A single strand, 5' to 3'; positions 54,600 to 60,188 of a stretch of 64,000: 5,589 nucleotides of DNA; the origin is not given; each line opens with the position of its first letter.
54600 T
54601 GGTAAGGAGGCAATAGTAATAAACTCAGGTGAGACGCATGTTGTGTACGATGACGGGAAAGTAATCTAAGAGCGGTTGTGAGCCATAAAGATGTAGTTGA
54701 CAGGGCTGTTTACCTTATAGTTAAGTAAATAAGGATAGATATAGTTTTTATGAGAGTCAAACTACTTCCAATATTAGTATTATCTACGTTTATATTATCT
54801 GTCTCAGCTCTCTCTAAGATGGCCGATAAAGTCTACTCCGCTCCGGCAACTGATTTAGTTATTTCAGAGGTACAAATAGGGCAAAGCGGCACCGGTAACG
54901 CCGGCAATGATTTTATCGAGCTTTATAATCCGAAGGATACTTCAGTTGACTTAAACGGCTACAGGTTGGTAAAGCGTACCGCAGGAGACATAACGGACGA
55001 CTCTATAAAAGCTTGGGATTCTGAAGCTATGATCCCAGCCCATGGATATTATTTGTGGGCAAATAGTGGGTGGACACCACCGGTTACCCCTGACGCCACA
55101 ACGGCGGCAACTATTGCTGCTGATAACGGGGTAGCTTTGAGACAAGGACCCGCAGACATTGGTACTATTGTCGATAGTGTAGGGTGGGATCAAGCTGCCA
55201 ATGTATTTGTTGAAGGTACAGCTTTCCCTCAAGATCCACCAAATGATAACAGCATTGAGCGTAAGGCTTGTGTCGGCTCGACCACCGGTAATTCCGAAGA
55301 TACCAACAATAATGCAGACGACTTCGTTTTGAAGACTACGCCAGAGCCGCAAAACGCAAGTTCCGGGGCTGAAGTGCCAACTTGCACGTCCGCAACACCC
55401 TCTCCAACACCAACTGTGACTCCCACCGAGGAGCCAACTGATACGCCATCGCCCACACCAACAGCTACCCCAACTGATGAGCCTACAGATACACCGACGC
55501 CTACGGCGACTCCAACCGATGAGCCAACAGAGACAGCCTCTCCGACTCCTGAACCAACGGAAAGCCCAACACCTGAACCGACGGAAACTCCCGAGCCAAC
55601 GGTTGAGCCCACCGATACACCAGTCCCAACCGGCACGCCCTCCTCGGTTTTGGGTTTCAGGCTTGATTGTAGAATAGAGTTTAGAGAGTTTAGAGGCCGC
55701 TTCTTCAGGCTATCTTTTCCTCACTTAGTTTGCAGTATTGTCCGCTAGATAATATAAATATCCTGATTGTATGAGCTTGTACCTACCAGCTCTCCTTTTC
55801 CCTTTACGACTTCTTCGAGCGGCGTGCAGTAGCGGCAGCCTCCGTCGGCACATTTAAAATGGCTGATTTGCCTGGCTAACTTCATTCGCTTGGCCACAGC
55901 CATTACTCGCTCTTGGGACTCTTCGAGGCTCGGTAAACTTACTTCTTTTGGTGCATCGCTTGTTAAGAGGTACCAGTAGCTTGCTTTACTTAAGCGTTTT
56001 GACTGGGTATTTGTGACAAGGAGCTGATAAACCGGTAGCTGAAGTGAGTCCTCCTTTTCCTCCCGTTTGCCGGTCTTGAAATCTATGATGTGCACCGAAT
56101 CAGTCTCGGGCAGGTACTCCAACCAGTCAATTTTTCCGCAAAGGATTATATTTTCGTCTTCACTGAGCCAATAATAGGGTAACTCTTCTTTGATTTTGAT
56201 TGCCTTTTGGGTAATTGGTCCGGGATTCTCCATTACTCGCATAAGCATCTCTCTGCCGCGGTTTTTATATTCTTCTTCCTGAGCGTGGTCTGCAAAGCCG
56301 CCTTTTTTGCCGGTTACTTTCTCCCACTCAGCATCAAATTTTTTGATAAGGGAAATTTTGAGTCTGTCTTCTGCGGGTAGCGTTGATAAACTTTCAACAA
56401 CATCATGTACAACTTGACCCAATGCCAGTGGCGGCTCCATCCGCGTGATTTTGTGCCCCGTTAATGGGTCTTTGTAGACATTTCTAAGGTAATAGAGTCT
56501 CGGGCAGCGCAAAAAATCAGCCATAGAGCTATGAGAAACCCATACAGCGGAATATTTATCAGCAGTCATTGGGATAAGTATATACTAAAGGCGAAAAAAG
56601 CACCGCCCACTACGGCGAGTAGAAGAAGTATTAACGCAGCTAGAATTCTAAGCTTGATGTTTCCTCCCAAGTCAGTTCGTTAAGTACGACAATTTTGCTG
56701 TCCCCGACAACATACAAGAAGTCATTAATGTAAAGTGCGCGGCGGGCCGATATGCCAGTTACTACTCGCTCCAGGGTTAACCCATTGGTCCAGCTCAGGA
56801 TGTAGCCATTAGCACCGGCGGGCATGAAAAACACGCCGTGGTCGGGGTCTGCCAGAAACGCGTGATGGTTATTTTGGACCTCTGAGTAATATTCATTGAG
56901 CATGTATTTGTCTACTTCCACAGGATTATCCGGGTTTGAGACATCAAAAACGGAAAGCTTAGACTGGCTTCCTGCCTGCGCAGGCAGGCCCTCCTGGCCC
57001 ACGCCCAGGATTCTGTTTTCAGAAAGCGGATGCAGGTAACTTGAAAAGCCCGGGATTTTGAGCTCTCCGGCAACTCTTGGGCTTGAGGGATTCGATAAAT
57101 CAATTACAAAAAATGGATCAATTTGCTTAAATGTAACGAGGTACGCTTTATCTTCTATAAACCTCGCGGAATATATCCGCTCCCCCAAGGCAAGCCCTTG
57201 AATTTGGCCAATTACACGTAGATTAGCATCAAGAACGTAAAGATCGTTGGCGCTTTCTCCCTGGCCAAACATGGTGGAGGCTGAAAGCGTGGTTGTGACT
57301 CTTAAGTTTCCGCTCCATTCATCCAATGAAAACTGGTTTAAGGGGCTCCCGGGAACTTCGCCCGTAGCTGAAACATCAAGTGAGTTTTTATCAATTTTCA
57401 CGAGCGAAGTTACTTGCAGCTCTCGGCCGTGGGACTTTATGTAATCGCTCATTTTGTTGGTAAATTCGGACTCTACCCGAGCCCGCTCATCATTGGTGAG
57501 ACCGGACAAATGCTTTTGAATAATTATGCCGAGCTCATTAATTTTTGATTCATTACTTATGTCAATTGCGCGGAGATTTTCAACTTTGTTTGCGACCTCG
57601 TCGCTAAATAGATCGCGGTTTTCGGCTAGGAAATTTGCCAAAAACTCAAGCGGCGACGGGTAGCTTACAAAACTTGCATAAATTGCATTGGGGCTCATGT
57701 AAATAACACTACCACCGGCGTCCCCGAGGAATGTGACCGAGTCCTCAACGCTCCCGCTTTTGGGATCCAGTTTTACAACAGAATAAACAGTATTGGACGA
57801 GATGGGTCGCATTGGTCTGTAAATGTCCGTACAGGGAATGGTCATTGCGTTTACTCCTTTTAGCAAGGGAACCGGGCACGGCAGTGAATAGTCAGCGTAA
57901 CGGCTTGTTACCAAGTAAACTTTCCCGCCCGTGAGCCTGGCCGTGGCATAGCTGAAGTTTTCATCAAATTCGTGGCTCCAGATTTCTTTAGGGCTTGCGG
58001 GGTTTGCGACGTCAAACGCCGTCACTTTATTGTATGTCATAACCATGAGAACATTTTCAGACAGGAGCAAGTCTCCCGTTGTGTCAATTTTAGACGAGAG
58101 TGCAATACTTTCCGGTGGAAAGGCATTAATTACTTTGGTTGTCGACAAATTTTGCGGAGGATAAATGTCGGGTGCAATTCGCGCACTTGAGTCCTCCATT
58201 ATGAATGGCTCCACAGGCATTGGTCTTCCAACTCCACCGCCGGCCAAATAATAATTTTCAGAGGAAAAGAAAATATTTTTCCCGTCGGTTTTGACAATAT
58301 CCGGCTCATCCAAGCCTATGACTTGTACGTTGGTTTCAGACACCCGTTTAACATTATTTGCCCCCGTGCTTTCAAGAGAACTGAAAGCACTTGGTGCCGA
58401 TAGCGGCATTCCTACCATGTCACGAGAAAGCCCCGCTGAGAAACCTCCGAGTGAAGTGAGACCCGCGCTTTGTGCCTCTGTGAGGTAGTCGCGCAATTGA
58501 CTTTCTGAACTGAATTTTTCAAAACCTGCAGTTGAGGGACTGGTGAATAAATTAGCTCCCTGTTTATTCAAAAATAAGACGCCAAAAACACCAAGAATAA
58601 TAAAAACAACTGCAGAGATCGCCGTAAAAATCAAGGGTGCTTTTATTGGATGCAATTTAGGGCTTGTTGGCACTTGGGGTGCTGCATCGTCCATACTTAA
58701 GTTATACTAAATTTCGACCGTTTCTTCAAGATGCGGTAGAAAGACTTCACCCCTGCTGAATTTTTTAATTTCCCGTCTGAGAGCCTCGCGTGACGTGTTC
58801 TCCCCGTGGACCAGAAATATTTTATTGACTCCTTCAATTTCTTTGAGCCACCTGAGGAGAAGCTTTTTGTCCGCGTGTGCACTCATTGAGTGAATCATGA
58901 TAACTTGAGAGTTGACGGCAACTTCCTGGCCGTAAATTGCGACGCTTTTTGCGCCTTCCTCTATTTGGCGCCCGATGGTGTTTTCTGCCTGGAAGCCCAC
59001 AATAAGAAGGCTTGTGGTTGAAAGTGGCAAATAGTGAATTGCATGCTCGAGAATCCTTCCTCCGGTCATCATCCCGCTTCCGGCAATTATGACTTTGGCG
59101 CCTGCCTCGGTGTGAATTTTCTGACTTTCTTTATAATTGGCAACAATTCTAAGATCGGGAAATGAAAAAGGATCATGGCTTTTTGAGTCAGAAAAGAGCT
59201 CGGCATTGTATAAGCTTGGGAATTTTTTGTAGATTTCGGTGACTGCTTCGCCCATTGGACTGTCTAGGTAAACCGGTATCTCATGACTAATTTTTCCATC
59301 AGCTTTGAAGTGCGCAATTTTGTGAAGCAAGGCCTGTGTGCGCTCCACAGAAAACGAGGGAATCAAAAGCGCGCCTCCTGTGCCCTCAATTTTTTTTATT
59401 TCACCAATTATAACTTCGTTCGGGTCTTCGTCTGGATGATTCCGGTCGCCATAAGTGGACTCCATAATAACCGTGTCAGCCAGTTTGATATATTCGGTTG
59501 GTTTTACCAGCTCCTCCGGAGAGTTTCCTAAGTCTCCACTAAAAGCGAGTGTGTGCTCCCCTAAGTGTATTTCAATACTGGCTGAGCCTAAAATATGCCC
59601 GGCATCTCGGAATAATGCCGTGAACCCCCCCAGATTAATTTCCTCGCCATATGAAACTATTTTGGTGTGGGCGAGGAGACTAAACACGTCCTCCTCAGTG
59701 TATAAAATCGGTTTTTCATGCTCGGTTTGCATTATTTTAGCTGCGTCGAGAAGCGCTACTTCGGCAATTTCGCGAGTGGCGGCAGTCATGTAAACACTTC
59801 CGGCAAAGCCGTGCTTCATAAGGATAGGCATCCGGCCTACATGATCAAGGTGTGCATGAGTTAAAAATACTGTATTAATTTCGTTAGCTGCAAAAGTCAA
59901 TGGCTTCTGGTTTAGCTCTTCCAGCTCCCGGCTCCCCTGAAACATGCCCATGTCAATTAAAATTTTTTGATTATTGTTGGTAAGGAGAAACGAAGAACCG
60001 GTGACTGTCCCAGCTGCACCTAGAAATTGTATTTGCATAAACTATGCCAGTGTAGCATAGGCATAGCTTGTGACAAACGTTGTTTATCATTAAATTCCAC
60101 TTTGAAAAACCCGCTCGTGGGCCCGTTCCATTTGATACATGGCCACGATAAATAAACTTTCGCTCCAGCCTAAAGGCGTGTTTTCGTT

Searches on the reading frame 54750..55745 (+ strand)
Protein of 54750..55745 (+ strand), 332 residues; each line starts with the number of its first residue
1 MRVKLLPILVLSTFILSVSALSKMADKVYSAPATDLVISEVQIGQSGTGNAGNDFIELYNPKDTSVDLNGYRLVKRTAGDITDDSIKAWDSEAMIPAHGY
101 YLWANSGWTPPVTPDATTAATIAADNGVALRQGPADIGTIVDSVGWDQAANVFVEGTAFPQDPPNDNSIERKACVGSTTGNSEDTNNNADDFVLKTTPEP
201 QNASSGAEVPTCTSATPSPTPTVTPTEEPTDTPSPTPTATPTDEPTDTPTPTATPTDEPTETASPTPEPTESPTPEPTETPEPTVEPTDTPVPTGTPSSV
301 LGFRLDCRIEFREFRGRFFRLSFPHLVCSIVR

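Call 62: search_protein_families(library=pfam, proteins=[window:54750-55745:+], max_evalue=0.00001)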
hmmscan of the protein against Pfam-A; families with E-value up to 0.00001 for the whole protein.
window:54750-55745:+ (332 aa): 1 family
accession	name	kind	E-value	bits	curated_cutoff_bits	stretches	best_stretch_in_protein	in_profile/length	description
PF00932.25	LTD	-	3.9e-12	46.9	34.3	1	31-146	3-107/109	Lamin Tail Domain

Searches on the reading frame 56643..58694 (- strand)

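Call 62: search_protein_families(library=pfam, proteins=[window:56643-58694:-], max_evalue=0.00001)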
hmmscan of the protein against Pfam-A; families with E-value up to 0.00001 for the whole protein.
window:56643-58694:- (684 aa): 2 families
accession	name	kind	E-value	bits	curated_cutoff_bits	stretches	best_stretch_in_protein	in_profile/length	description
PF09826.15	Beta_propel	-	4.4e-109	366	22.4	1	119-672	2-491/495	Beta propeller domain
PF08309.17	LVIVD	-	1.1e-08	34.8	20.2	0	528-543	23-38/42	LVIVD repeat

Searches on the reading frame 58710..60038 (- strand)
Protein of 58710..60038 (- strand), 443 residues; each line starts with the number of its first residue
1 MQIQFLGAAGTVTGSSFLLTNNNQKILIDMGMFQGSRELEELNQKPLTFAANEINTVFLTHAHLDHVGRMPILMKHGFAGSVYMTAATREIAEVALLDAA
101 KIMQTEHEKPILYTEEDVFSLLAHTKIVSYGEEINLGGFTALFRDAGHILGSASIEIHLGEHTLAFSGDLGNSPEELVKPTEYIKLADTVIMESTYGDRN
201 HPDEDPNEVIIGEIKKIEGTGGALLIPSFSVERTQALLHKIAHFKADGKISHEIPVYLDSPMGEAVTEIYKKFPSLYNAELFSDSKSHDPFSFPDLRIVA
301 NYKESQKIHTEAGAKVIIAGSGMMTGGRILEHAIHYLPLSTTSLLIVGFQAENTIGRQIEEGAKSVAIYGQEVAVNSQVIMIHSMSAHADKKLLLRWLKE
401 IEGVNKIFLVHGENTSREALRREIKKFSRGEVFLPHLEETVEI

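Call 62: search_protein_families(library=pfam, proteins=[window:58710-60038:-], max_evalue=0.00001)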
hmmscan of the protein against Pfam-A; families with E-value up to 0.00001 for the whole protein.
window:58710-60038:- (443 aa): 5 families
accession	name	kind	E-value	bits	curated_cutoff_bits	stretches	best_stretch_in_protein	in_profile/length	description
PF10996.14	Beta-Casp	-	3e-31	108.9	27.7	1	234-359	1-120/120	Beta-Casp domain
PF00753.33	Lactamase_B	-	1.5e-15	58.1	22.7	1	11-181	3-161/196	Metallo-beta-lactamase superfamily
PF07521.17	RMMBL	-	1.1e-11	45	21.6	1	373-435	2-63/63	Zn-dependent metallo-hydrolase RNA specificity domain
PF16661.11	Lactamase_B_6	-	3.4e-09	36.8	27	1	18-176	1-168/193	Metallo-beta-lactamase superfamily domain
PF12706.13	Lactamase_B_2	-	2.8e-07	30.8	27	1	45-198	20-168/200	Beta-lactamase superfamily domain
